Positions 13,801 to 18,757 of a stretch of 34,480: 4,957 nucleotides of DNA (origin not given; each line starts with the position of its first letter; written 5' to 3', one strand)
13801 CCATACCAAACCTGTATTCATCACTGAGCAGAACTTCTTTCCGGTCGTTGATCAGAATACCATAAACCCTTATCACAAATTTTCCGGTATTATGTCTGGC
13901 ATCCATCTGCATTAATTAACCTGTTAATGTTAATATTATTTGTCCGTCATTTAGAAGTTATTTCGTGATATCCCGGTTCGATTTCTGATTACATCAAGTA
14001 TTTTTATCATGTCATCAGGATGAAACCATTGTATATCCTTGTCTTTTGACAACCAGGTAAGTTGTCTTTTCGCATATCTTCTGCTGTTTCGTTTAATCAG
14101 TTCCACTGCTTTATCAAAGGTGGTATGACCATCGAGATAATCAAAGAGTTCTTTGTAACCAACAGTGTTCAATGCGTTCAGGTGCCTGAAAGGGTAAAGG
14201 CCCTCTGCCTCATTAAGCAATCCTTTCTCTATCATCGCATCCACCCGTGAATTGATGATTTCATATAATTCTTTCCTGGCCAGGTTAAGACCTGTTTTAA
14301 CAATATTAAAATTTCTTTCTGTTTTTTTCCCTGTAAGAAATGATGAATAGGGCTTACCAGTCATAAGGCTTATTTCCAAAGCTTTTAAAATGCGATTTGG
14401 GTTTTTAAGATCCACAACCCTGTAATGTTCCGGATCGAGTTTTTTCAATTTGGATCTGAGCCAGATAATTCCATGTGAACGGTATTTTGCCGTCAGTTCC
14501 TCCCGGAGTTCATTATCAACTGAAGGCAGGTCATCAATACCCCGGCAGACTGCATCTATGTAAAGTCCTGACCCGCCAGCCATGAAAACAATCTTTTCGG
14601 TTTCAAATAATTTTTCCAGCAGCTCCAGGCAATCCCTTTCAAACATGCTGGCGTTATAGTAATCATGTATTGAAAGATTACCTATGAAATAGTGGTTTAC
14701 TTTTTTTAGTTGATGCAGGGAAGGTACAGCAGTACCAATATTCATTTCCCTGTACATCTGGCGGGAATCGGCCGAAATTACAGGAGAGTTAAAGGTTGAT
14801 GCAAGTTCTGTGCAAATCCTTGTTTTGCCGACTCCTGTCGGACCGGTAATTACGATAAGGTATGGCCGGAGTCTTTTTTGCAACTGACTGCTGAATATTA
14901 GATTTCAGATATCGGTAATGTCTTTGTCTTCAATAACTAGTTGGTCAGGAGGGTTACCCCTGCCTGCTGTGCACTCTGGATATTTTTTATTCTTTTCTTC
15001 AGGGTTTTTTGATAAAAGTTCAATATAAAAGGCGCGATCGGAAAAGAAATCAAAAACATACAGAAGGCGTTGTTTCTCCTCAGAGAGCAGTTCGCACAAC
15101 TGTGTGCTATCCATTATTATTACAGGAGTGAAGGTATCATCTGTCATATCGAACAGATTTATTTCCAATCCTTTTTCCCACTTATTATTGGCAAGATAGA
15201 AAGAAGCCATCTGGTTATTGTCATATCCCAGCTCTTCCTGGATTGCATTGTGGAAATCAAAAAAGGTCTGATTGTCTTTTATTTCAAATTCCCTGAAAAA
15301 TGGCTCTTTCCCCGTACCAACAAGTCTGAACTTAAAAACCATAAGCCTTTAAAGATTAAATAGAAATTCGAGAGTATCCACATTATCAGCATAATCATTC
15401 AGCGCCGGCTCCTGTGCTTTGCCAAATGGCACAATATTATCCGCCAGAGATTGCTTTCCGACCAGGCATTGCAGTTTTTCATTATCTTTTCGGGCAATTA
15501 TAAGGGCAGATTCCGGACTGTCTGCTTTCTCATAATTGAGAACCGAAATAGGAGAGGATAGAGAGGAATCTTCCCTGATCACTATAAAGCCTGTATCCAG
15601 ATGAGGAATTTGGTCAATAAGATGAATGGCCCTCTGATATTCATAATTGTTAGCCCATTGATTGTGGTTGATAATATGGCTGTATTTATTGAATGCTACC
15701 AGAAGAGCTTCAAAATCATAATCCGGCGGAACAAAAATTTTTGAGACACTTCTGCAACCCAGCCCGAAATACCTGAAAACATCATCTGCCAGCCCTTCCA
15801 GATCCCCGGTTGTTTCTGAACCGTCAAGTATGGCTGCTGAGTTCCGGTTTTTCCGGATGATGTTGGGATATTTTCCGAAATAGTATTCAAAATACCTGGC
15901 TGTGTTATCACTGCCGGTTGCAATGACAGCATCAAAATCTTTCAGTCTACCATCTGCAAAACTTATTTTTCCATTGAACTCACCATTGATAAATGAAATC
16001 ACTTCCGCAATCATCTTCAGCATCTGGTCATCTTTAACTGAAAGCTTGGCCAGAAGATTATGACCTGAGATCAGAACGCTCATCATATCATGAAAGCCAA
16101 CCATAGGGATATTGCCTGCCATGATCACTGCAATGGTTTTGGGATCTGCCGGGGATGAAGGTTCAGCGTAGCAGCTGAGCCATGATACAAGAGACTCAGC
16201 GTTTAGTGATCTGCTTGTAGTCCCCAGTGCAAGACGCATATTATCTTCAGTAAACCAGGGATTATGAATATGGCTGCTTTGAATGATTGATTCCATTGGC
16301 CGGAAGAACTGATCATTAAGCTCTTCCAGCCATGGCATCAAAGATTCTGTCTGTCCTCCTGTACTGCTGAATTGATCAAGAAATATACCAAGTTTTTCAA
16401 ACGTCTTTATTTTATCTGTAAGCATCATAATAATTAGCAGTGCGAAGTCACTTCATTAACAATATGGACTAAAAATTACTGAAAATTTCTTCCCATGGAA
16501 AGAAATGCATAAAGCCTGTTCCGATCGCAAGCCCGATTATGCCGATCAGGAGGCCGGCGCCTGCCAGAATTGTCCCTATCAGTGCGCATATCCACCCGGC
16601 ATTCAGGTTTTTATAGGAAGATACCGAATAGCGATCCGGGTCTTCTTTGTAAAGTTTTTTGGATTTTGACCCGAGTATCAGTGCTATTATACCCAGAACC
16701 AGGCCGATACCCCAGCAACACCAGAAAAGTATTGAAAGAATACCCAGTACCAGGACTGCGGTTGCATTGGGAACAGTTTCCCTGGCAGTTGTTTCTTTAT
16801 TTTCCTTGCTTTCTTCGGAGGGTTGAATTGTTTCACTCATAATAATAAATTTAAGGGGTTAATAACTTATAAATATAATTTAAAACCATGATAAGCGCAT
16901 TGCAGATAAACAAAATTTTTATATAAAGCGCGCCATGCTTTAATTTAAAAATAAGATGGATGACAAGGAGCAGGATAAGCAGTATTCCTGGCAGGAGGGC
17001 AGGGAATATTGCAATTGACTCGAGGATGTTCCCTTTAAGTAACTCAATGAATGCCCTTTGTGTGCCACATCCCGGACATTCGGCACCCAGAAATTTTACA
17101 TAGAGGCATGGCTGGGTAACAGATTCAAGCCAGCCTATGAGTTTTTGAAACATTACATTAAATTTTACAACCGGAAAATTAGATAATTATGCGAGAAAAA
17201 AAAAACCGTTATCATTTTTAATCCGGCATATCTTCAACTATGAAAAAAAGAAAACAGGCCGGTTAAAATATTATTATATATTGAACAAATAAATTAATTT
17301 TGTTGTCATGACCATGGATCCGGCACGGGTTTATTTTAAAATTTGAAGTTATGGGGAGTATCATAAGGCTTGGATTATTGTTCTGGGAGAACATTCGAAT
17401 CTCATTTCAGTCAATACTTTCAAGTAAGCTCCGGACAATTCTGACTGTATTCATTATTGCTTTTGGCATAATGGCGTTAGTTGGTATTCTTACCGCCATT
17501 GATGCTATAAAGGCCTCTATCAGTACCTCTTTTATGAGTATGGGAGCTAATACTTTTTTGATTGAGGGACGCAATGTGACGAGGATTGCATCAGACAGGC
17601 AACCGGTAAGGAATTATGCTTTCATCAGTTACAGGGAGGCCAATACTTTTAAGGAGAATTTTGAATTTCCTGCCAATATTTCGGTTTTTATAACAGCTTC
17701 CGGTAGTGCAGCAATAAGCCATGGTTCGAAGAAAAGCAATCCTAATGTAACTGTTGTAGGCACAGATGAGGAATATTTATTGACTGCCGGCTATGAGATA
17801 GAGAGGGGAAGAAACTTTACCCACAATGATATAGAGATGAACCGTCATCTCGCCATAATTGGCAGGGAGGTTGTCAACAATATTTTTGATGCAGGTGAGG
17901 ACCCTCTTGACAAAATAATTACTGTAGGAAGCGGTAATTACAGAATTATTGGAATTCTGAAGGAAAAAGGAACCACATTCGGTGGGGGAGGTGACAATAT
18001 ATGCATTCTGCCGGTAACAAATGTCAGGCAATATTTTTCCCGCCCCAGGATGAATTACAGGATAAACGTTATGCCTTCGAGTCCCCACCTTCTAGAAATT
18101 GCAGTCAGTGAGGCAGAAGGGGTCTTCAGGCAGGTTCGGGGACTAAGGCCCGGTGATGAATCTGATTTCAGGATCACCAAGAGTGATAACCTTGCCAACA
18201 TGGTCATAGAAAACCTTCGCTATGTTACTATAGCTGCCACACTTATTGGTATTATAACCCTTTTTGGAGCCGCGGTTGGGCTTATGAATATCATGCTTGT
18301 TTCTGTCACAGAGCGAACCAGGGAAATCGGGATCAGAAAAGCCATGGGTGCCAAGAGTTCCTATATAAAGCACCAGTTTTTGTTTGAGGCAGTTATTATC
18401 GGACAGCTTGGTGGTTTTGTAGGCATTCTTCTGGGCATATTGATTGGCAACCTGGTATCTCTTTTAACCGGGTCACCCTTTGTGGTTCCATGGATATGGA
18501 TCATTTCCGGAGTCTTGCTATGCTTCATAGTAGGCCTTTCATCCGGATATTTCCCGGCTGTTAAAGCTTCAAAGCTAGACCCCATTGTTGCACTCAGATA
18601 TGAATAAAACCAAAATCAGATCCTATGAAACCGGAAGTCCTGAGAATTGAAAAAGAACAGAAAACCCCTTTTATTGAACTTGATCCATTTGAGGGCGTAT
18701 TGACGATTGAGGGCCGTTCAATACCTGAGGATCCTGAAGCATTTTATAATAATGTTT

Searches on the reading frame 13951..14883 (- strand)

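Call 18: search_protein_families(library=pfam, proteins=[window:13951-14883:-], max_evalue=0.00001)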
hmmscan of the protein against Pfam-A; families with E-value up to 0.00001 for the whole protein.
window:13951-14883:- (310 aa): 2 families
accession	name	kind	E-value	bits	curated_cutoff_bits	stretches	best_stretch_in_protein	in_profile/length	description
PF01715.23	IPPT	-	1.3e-72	244.9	23.6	1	42-280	1-242/243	IPP transferase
PF01745.22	IPT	-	2.2e-09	37.5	20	1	10-105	4-99/233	Isopentenyl transferase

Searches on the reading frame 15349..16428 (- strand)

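Call 18: search_protein_families(library=pfam, proteins=[window:15349-16428:-], max_evalue=0.00001)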
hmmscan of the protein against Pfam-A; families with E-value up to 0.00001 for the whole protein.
window:15349-16428:- (359 aa): 1 family
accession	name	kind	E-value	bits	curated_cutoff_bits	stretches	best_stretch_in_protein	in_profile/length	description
PF05893.19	LuxC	-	4.7e-06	26.2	21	0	94-234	86-241/401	Acyl-CoA reductase (LuxC)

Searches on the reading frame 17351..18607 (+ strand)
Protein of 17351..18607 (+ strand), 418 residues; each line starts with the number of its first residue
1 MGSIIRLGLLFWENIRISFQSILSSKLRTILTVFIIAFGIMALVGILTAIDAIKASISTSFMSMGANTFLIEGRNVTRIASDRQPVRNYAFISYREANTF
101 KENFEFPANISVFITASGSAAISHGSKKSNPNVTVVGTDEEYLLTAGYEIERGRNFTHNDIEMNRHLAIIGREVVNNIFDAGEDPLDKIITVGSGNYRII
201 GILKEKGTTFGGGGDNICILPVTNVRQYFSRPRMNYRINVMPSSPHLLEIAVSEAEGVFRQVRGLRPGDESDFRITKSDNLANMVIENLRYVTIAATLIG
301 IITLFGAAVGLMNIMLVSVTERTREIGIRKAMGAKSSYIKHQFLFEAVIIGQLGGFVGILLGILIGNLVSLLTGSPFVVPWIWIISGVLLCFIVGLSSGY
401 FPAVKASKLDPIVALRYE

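Call 18: search_protein_families(library=pfam, proteins=[window:17351-18607:+], max_evalue=0.00001)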
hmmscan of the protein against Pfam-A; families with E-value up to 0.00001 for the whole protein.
window:17351-18607:+ (418 aa): 2 families
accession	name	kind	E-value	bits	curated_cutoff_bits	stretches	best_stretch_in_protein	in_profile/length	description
PF12704.14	MacB_PCD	-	3.2e-30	106.4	27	1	29-252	1-201/207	MacB-like periplasmic core domain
PF02687.27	FtsX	-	3.8e-21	75.8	25.5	1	298-411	2-120/120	FtsX-like permease C-terminal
